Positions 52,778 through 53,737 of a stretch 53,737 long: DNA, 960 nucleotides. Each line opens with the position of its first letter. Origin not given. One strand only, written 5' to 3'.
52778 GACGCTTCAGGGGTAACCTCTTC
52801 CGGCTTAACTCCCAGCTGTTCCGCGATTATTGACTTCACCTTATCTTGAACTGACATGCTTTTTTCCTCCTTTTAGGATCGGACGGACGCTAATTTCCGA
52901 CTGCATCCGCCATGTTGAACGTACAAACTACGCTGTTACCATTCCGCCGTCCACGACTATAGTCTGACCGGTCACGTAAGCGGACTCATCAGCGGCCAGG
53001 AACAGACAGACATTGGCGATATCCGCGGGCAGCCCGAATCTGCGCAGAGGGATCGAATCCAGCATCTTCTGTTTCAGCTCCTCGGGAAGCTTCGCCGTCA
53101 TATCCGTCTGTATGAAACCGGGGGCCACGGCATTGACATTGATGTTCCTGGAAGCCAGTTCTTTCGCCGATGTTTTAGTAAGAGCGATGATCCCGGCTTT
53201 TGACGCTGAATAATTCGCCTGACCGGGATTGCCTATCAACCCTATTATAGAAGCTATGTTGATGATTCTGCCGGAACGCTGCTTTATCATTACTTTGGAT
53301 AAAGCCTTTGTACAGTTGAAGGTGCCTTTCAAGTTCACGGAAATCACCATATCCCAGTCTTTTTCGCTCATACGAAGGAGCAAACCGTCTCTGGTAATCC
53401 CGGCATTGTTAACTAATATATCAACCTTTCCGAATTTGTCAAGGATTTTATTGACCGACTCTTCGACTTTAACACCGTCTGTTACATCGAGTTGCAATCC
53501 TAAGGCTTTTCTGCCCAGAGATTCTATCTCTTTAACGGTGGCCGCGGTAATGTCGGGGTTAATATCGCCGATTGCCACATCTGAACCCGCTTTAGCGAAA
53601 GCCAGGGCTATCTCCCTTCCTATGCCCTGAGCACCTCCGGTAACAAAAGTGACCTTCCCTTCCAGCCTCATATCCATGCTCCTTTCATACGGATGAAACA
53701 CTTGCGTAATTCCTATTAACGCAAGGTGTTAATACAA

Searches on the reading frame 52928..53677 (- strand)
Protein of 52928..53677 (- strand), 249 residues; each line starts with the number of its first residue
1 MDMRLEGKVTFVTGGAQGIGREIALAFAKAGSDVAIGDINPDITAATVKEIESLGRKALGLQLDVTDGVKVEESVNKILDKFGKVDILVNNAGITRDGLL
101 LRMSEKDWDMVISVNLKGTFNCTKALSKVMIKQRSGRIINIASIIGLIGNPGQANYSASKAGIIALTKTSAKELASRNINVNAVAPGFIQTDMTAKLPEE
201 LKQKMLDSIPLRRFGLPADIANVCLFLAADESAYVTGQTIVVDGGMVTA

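Call 72: find_encoding_contigs(protein=window:52928-53677:-, flank=6000, max_places=3)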
Protein window:52928-53677:- (249 aa): 2 contigs read that carry it; 2 places shown.
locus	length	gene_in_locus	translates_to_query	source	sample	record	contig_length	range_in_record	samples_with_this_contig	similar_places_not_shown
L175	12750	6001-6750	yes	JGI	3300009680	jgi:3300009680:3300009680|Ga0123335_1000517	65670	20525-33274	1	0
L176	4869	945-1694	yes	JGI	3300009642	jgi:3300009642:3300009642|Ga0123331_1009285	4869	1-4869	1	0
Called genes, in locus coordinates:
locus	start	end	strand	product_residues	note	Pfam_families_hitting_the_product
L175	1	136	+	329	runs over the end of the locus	PF02504:FA_synthesis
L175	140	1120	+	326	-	PF00108:Thiolase_N, PF22691:Thiolase_C_1 (faint), PF08545:ACP_syn_III, PF08541:ACP_syn_III_C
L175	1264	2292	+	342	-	PF01075:Glyco_transf_9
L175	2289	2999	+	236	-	PF00535:Glycos_transf_2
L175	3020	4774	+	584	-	PF13428:TPR_14 (faint), PF13424:TPR_12 (weak), PF13431:TPR_17 (faint), PF07719:TPR_2 (faint), PF14559:TPR_19 (faint), PF13181:TPR_8 (faint), PF13432:TPR_16, PF00515:TPR_1 (weak)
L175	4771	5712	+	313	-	PF00698:Acyl_transf_1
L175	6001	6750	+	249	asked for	PF00106:adh_short, PF08659:KR, PF13561:adh_short_C2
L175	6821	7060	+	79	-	PF00550:PP-binding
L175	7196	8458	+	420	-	PF00109:ketoacyl-synt, PF00108:Thiolase_N (weak), PF02801:Ketoacyl-synt_C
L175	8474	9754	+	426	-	PF00330:Aconitase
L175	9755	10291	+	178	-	PF00694:Aconitase_C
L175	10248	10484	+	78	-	PF20660:DUF6812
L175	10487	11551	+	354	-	PF00180:Iso_dh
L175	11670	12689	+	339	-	PF01118:Semialdhyde_dh, PF02774:Semialdhyde_dhC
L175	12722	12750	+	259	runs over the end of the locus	PF01416:PseudoU_synth_1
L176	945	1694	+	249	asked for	PF00106:adh_short, PF08659:KR, PF13561:adh_short_C2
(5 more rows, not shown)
